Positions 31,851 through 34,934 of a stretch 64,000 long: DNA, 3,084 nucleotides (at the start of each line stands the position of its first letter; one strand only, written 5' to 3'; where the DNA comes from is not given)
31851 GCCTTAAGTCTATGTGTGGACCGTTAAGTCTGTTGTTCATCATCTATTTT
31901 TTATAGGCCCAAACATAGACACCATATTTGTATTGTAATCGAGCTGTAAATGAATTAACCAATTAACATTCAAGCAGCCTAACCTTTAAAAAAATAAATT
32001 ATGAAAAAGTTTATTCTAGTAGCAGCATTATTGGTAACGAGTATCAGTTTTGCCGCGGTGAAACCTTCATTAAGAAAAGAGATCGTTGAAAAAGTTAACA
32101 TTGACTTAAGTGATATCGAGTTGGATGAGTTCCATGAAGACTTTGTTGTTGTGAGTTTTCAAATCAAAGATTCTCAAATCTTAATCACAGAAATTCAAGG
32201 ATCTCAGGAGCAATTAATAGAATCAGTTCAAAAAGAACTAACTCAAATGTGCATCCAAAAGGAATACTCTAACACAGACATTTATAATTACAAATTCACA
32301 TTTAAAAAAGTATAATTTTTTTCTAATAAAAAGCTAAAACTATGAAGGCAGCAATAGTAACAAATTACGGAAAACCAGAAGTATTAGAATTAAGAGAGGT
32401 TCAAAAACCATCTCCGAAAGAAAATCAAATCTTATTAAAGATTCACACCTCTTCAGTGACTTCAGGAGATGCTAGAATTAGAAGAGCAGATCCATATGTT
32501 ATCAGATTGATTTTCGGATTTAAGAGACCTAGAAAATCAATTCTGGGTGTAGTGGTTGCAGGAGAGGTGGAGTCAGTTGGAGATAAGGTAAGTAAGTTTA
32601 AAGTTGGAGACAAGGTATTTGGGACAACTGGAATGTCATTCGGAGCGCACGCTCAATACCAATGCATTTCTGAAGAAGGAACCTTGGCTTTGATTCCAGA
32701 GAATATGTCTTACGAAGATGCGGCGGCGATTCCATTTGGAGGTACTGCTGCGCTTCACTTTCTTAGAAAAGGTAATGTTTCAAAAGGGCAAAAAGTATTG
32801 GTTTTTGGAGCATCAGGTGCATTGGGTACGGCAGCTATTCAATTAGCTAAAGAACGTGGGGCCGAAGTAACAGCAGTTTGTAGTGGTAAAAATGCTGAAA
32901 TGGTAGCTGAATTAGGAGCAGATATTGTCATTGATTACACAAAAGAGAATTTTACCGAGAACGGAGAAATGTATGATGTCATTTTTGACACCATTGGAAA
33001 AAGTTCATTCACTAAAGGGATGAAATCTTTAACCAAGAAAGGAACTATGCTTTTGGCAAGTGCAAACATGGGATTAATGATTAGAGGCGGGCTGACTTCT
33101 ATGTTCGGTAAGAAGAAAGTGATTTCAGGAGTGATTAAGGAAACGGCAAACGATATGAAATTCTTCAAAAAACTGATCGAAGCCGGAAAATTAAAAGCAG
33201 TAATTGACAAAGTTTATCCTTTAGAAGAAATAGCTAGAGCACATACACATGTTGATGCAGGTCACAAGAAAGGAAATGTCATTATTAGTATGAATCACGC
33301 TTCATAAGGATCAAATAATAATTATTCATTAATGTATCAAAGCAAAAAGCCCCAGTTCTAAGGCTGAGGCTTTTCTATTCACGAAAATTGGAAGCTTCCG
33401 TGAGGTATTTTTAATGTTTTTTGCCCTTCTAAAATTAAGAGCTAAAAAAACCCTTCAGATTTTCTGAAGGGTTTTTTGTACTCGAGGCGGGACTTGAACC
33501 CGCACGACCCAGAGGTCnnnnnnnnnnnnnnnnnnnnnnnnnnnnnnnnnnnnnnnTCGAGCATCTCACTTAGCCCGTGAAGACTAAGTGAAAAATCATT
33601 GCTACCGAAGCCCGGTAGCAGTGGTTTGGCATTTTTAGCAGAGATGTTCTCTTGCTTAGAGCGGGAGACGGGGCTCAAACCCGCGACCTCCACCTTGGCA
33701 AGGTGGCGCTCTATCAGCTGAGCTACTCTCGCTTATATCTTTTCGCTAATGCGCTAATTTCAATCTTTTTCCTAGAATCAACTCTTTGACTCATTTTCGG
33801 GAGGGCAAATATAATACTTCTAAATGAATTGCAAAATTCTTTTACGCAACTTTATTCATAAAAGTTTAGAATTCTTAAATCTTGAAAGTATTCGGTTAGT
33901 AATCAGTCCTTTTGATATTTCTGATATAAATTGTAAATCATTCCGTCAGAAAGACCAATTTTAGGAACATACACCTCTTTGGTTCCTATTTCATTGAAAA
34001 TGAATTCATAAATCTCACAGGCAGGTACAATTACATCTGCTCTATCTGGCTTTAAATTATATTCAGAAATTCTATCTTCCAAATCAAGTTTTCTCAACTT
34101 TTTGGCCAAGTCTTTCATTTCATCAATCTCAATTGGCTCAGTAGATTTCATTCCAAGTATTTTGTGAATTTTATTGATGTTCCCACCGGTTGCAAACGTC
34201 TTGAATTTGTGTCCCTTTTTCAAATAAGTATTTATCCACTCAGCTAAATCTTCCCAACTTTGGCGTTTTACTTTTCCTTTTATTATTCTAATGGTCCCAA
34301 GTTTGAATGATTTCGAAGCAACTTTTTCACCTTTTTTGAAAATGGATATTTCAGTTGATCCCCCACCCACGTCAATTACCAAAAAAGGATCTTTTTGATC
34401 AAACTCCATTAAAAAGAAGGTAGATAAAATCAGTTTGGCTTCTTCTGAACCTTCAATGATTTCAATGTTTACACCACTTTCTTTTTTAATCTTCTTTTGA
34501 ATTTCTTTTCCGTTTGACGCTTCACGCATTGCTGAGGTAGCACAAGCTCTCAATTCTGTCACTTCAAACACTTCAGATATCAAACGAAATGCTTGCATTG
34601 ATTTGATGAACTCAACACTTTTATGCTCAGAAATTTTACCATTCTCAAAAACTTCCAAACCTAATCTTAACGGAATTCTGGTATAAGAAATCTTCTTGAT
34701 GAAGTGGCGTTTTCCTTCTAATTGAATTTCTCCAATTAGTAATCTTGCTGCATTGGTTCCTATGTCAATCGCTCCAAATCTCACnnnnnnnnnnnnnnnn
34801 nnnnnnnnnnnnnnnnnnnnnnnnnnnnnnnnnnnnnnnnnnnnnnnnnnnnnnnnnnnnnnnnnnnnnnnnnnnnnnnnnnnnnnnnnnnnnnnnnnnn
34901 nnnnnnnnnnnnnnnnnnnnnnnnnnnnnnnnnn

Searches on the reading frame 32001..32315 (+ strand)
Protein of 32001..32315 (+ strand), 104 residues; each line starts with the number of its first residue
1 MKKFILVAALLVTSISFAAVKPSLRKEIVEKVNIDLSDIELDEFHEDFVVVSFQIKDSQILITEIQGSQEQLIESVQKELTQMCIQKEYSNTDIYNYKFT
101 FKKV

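Call 6: search_protein_families(library=pfam, proteins=[window:32001-32315:+], max_evalue=0.01)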
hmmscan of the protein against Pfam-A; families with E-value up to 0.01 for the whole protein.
window:32001-32315:+ (104 aa): 0 families

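Call 7: search_protein_families(library=ncbifam, proteins=[window:32001-32315:+], max_evalue=0.01)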
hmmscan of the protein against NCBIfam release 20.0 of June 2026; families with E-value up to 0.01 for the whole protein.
window:32001-32315:+ (104 aa): 0 families

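Call 17: find_encoding_contigs(protein=window:32001-32315:+, flank=6000, max_places=6)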
Protein window:32001-32315:+ (104 aa): no gene with exactly this product is on record in the collection.

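Call 29: find_related_loci(query=A2, collection=genome_contigs, flank=7000)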
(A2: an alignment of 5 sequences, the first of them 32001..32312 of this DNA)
Query A2 (104 aa) in genome_contigs; peptide patterns used: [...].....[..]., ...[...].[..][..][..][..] (x = any residue, [..] = any of these).
600 stretches matched a pattern (row limit reached: there are more); 5 encode a relative of the query (tblastn E <= 1e-3); 4 distinct loci.
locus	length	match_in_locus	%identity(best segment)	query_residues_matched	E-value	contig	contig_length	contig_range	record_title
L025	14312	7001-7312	63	1-104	3e-43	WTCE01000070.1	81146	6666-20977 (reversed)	MAG: Crocinitomix sp. isolate GLR79 c_000000562977, whole genome shotgun sequence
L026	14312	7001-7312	50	1-104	5e-32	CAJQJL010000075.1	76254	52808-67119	MAG: uncultured Flavobacteriales bacterium isolate 0.2_20180502_Bin_72_1 genome assembly, contig: c_000000000236, whole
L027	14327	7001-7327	50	1-104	7e-29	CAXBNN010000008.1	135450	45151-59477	MAG TPA_asm: uncultured Flavobacteriales bacterium isolate ERR2762165_metabat2_75 genome assembly, contig: ERZ3422225.91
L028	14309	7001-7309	50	1-103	9e-28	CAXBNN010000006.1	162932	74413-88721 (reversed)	MAG TPA_asm: uncultured Flavobacteriales bacterium isolate ERR2762165_metabat2_75 genome assembly, contig: ERZ3422225.57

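Call 55: find_homologous_proteins(query=window:32001-32312:+, max_evalue=0.001)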
Query window:32001-32312:+ (104 aa): 7 proteins with E <= 0.001 among 18 candidates.
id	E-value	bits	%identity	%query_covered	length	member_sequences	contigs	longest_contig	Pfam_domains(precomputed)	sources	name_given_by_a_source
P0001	1.4e-56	206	100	100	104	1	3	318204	-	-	-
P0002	6.3e-46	172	83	100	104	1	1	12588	-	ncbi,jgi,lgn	ncbi:MAG: hypothetical protein ACI9DK_002298 [Vicingaceae bacterium]|jgi:hypothetical protein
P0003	1.6e-33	132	65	99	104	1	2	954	-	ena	-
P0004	2.4e-32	129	63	99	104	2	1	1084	-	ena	-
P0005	1.1e-31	126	61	99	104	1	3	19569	-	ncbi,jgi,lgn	ncbi:MAG: hypothetical protein ACI857_000594 [Arenicella sp.]|jgi:hypothetical protein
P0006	3.6e-31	125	59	100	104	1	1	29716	-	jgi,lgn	jgi:hypothetical protein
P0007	1.9e-30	123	62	99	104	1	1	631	-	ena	-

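Call 57: find_encoding_contigs(protein=P0005, flank=10000, max_places=2)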
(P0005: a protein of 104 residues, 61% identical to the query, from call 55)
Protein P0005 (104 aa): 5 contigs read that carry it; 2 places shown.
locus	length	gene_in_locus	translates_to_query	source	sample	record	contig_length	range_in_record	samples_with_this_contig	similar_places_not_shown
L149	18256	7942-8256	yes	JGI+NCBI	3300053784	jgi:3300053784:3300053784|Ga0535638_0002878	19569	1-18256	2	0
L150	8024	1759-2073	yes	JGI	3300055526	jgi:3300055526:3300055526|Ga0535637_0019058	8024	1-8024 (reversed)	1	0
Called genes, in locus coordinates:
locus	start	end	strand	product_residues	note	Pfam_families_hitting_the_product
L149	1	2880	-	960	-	?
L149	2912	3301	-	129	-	-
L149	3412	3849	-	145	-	PF13673:Acetyltransf_10 (weak), PF00583:Acetyltransf_1, PF13508:Acetyltransf_7 (weak)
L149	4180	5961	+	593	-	PF00165:HTH_AraC (faint), PF14559:TPR_19 (faint), PF13431:TPR_17 (faint), PF12833:HTH_18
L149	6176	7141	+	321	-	PF08240:ADH_N, PF00107:ADH_zinc_N, PF13602:ADH_zinc_N_2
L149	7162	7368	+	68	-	-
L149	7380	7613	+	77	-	-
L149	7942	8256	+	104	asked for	-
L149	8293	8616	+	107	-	-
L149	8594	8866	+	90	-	-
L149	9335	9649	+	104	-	-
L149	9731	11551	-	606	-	PF07719:TPR_2 (faint), PF21033:RMD1-3 (faint), PF00515:TPR_1 (faint), PF13181:TPR_8 (faint), PF12895:ANAPC3, PF13424:TPR_12 (weak), PF12833:HTH_18, PF00165:HTH_AraC (weak), +9 more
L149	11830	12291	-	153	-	-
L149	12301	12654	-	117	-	-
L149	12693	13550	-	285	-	-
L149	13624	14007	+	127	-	-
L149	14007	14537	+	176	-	-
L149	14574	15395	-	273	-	PF13431:TPR_17 (faint), PF07719:TPR_2 (faint), PF13181:TPR_8 (faint), PF13424:TPR_12 (faint), PF23914:TPR_CcmH_CycH (faint), PF00515:TPR_1 (faint), PF14559:TPR_19 (weak)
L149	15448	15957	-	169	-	-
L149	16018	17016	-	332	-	PF00034:Cytochrom_C (faint), PF03150:CCP_MauG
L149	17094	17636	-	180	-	-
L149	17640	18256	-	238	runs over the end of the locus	-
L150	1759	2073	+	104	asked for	-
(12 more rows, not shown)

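Call 58: find_encoding_contigs(protein=P0002, flank=10000, max_places=2)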
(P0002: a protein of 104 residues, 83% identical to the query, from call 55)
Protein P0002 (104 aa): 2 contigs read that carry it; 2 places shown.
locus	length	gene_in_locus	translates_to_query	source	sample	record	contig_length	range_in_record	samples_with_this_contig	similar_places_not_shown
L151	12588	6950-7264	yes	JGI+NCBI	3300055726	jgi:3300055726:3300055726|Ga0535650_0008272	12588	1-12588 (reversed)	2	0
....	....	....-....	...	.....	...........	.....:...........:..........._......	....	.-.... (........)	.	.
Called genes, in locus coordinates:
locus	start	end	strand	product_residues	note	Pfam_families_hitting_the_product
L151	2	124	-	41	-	?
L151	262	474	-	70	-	PF08845:SymE_toxin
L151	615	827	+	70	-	PF01381:HTH_3, PF07022:Phage_CI_repr (weak), PF13443:HTH_26 (weak)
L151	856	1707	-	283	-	PF18863:AbiJ_NTD4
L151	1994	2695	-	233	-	PF00072:Response_reg, PF04397:LytTR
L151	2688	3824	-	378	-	PF06580:His_kinase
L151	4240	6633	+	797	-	PF13620:CarboxypepD_reg (weak), PF13715:CarbopepD_reg_2, PF14905:OMP_b-brl_3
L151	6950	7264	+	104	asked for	-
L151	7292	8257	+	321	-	PF08240:ADH_N, PF00107:ADH_zinc_N, PF13602:ADH_zinc_N_2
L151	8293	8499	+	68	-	-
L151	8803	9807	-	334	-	PF20296:MTaX1, PF13391:HNH_2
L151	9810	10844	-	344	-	PF00145:DNA_methylase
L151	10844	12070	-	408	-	PF00145:DNA_methylase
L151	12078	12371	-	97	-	PF12844:HTH_19, PF13560:HTH_31 (weak), PF01381:HTH_3, PF13443:HTH_26 (weak)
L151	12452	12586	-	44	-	?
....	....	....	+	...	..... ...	-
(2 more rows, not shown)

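Call 67: search_protein_families(library=pfam, proteins=[L149:4180-5961:+, L149:8293-8616:+, L149:7162-7368:+, L149:7380-7613:+, L149:8594-8866:+], max_evalue=0.01)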
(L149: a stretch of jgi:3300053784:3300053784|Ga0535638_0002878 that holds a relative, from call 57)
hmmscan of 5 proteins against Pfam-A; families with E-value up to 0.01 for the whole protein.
L149:4180-5961:+ (593 aa): 8 families
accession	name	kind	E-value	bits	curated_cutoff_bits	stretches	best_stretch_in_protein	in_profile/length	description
PF12833.13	HTH_18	-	3.7e-13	50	33.6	1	509-590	1-79/80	Helix-turn-helix domain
PF00165.29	HTH_AraC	-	3e-08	34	26.6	1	556-590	9-42/42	Bacterial regulatory helix-turn-helix proteins, AraC family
PF14559.12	TPR_19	-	7.2e-08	33.1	25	0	244-293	5-54/68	Tetratricopeptide repeat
PF13431.12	TPR_17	-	2.7e-06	27.7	24.4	0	219-237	3-21/34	Tetratricopeptide repeat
PF00515.34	TPR_1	-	0.00077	19.6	27.8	0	239-263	10-34/34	Tetratricopeptide repeat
PF07719.23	TPR_2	-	0.00085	19.7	27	0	243-263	14-34/34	Tetratricopeptide repeat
PF13414.12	TPR_11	-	0.0022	18.1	26.8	0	219-236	18-35/42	TPR repeat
PF25062.1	ARM_TT21_N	-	0.0023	18.1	40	0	228-346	98-216/222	Tetratricopeptide repeat protein 21 N-terminal ARM repeat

L149:8293-8616:+ (107 aa): 0 families

L149:7162-7368:+ (68 aa): 0 families

L149:7380-7613:+ (77 aa): 0 families

L149:8594-8866:+ (90 aa): 0 families

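Call 75: predict_structure(alignment_id=A4)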
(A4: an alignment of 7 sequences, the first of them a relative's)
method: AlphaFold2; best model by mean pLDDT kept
length: 104 residues; sequences in the alignment: 7
mean_pLDDT: 76.8   pTM: 0.69
mean pLDDT of the five models: 76.8, 75.2, 73.8, 45.8, 37.0
residues with pLDDT >= 90: 18; 70-90: 63; 50-70: 6; < 50: 17
segments of 3 or more residues with pLDDT < 50: 1-11, 15-19
pLDDT, mean of each block of 10 residues (from residue 1): 44 49 77 80 81 89 91 90 83 84 77
secondary structure, 60 per line:
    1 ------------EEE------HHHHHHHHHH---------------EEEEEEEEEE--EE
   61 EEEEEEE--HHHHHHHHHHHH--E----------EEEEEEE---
elements in order: E13-15 H22-31 E47-56 E59-67 H70-81 E95-101

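Call 78: fold_search(model_id=the predicted structure, library=pdb)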
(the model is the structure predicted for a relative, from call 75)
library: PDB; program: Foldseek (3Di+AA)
matches with E <= 10: 272; with E <= 0.001: 0
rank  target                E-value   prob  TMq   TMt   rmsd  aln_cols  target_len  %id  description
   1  6fw4_MODEL_1_A        3.5e-01  0.28  0.35  0.36   6.7       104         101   13  Protein-protein interactions and conformational changes : Importance of the hydrophobic cavity of TolA C-termi (released 2019-03-20)
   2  2gsk_B                3.7e-01  0.63  0.39  0.48   3.5        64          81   14  Structure of the BtuB:TonB Complex (released 2006-06-13)
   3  1yip                  4.8e-01  0.30  0.28  0.11   7.1        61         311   15  Oxidized Peptidylglycine Alpha-Hydroxylating Monooxygenase (PHM) in a New Crystal Form (released 2005-11-15)
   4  1phm                  6.8e-01  0.23  0.28  0.11   8.3        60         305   15  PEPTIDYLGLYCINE ALPHA-HYDROXYLATING MONOOXYGENASE (PHM) FROM RAT (released 1998-11-11)
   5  4g7x_B                6.8e-01  0.21  0.33  0.33   7.5       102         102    9  Crystal structure of a complex between the CTXphi pIII N-terminal domain and the Vibrio cholerae TolA C-terminal domai (released 2012-08-29)
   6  3qdp                  7.3e-01  0.25  0.37  0.40   5.3        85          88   12  Structural characterization of the interaction of colicin A, colicin N, and TolB with TolAIII translocon (released 2012-01-25)
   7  6sly_MODEL_1_A        7.7e-01  0.44  0.47  0.46   5.3        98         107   13  NMR solution structure of Helicobacter pylori TonB-CTD (residues 179-285) (released 2020-03-25)
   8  1yjl                  8.7e-01  0.21  0.27  0.12   7.1        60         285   15  Reduced Peptidylglycine alpha-Hydroxylating Monooxygenase in a new crystal form (released 2005-11-15)
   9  8dsj_K                9.2e-01  0.20  0.28  0.11   8.3        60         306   15  Peptidylglycine alpha hydroxylating monooxygenase anaerobic (released 2023-03-22)
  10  1yjk                  9.2e-01  0.16  0.27  0.11   7.6        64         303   14  Reduced Peptidylglycine Alpha-Hydroxylating Monooxygenase (PHM) in a New Crystal Form (released 2005-11-15)
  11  5lw8_MODEL_1_A        1.0e+00  0.41  0.47  0.52   4.3        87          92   16  NMR solution structure of Helicobacter pylori TonB-CTD (residues 194-285) (released 2016-10-19)
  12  3mlj                  1.0e+00  0.18  0.28  0.10   8.3        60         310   15  Reduced (Cu+) peptidylglycine alpha-hydroxylating monooxygenase (PHM) with bound carbon monooxide (CO) (released 2011-03-02)
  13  6ala_C                1.2e+00  0.16  0.28  0.11   8.5        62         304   16  Crystal structure of H108A peptidylglycine alpha-hydroxylating monooxygenase (PHM) in complex with citrate (released 2018-07-18)
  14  3mic                  1.2e+00  0.14  0.26  0.10   8.7        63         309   14  Oxidized (Cu2+) peptidylglycine alpha-hydroxylating monooxygenase (PHM) with bound azide obtained by co-crystallization (released 2010-11-24)
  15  8dsn_K                1.2e+00  0.16  0.28  0.11   8.3        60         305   15  Peptidylglycine alpha hydroxylating monoxygenase, Q272A (released 2023-03-22)
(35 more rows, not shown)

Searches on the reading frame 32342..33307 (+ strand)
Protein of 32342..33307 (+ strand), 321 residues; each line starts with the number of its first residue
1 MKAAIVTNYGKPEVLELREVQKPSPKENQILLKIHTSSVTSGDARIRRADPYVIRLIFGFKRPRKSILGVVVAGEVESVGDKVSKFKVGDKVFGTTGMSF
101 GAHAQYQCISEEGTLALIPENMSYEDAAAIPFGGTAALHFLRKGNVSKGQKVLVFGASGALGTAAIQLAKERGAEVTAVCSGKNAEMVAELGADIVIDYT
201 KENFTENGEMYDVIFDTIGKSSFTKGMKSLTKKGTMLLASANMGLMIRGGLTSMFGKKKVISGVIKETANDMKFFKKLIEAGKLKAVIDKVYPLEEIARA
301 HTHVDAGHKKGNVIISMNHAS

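Call 6: search_protein_families(library=pfam, proteins=[window:32342-33307:+], max_evalue=0.01)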
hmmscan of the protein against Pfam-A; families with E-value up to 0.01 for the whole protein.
window:32342-33307:+ (321 aa): 8 families
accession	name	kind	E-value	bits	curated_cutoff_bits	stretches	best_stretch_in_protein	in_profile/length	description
PF13602.12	ADH_zinc_N_2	-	1e-23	85.1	27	1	191-315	1-134/134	Zinc-binding dehydrogenase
PF00107.32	ADH_zinc_N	-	1.1e-15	58.2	31.8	1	160-265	1-113/129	Zinc-binding dehydrogenase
PF08240.17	ADH_N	-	1e-10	42.2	23.5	1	27-114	2-99/104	Alcohol dehydrogenase GroES-like domain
PF01113.26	DapB_N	-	0.00019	21.9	25.6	0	151-216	2-73/124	Dihydrodipicolinate reductase, N-terminus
PF01262.27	AlaDh_PNT_C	-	0.003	17.5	23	1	144-215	21-97/214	Alanine dehydrogenase/PNT, C-terminal domain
PF02882.25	THF_DHG_CYH_C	-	0.003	17.3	27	1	125-197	11-84/160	Tetrahydrofolate dehydrogenase/cyclohydrolase, NAD(P)-binding domain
PF05368.20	NmrA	-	0.0035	17.4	27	1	150-207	3-66/298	NmrA-like family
PF16884.10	ADH_N_2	-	0.0057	17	31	0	11-99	14-95/108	N-terminal domain of oxidoreductase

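Call 7: search_protein_families(library=ncbifam, proteins=[window:32342-33307:+], max_evalue=0.01)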
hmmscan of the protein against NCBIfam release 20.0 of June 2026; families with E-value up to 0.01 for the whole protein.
window:32342-33307:+ (321 aa): 29 families (the best 25 are shown)
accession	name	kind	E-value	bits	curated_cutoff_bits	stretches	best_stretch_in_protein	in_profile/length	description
TIGR02824.1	quinone_pig3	subfamily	2.8e-49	167.9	296.8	1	1-317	1-325/325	putative NAD(P)H quinone oxidoreductase, PIG3 family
NF010344.0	PRK13771.1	subfamily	2e-34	119.1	349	2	101-317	116-333/334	putative alcohol dehydrogenase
NF041172.1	AcrlCoa_red_Thmprot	equivalog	5.3e-30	104.5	500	2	103-316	118-333/334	acryloyl-CoA reductase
TIGR01751.1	crot-CoA-red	equivalog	2.5e-29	102.2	378.55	2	99-205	138-247/398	crotonyl-CoA carboxylase/reductase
NF008024.0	PRK10754.1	subfamily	1.2e-27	96.8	348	1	6-313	7-323/327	NADPH:quinone reductase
TIGR02817.1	adh_fam_1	subfamily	6.8e-26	91.5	284.05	1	13-202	15-204/336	zinc-binding alcohol dehydrogenase family protein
TIGR02823.1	oxido_YhdH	subfamily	4.7e-21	75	297.25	1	6-315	5-322/324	acrylyl-CoA reductase family protein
NF003808.0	PRK05396.1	equivalog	1.2e-17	63.8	380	2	101-316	119-339/341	L-threonine 3-dehydrogenase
TIGR00692.1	tdh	equivalog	6e-17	61.7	458.35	2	15-102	11-93/340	L-threonine 3-dehydrogenase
NF041183.1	Pks2_ls1_myc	equivalog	1.2e-16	58.8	2400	1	7-319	1412-1731/2086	sulfolipid-1 biosynthesis phthioceranic/hydroxyphthioceranic acid synthase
TIGR01202.1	bchC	equivalog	1.7e-16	60.3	291.25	1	11-296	9-288/308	chlorophyll synthesis pathway protein BchC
NF006940.0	PRK09422.1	equivalog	1e-15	57.6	344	2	105-319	118-337/338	alcohol dehydrogenase AdhP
NF047908.1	AldhRedAhr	equivalog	9.1e-15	54.3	470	1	118-315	136-333/335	NADPH-dependent aldehyde reductase Ahr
NF041097.1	keto_inos_dh_IolM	equivalog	1.5e-14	53.4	450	2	139-221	197-290/389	scyllo-inosose 3-dehydrogenase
NF051456.1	acrylyl_AcuI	equivalog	4.2e-13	48.8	440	1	2-317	2-324/325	acrylyl-CoA reductase (NADPH)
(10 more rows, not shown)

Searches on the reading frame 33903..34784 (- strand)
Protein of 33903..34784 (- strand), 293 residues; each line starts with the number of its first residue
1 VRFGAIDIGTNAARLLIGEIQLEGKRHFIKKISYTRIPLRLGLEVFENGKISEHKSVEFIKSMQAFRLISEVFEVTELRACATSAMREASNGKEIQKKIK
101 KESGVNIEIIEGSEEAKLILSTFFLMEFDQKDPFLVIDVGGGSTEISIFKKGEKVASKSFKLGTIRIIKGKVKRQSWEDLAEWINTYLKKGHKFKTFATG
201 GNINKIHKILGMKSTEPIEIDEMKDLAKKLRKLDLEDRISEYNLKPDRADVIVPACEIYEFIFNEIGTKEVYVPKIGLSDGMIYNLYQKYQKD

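Call 6: search_protein_families(library=pfam, proteins=[window:33903-34784:-], max_evalue=0.01)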
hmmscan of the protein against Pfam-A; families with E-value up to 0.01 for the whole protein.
window:33903-34784:- (293 aa): 5 families
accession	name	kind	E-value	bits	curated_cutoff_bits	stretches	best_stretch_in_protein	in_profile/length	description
PF02541.22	Ppx-GppA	-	3e-40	138.9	27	1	26-288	7-283/285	Ppx/GppA phosphatase family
PF06277.17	EutA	-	2.4e-05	23.8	27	1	134-231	145-244/475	Ethanolamine utilisation protein EutA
PF14450.12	FtsA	-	0.00017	22.4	31.8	1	136-220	2-81/127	Cell division protein FtsA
PF08841.16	DDR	-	0.0026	17.3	24.6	1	80-157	82-158/328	Diol dehydratase reactivase ATPase-like domain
PF06723.19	MreB_Mbl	-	0.0027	17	27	1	130-163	143-176/327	MreB/Mbl protein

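Call 7: search_protein_families(library=ncbifam, proteins=[window:33903-34784:-], max_evalue=0.01)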
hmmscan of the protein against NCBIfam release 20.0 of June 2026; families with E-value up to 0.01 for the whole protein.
window:33903-34784:- (293 aa): 9 families
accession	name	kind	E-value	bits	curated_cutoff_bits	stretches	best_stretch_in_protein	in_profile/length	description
TIGR03706.1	exo_poly_only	exception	1.8e-64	217.9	307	1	3-287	2-299/300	exopolyphosphatase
NF008108.0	PRK10854.1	equivalog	1.5e-17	63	864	1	3-291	13-310/513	exopolyphosphatase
NF008260.0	PRK11031.1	equivalog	1.2e-13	50.9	624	1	3-170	8-170/496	guanosine-5'-triphosphate,3'-diphosphate diphosphatase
NF007992.0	PRK10719.1-3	equivalog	9.6e-06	24.7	598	1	135-267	148-286/478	ethanolamine ammonia-lyase reactivating factor EutA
TIGR04491.1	reactive_PduG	equivalog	0.00029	19.4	400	1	76-157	350-430/599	diol dehydratase reactivase subunit alpha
NF011660.0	PRK15080.1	equivalog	0.0011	18.2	182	1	135-158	144-167/277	ethanolamine utilization protein EutJ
TIGR02529.1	EutJ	subfamily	0.0035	16.8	152.1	1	135-155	111-131/239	ethanolamine utilization protein EutJ family protein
NF010539.0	PRK13927.1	subfamily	0.0084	15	293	0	133-164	152-183/339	rod shape-determining protein MreB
NF007994.0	PRK10719.1-5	equivalog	0.0092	14.9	952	0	135-192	148-204/473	ethanolamine ammonia-lyase reactivating factor EutA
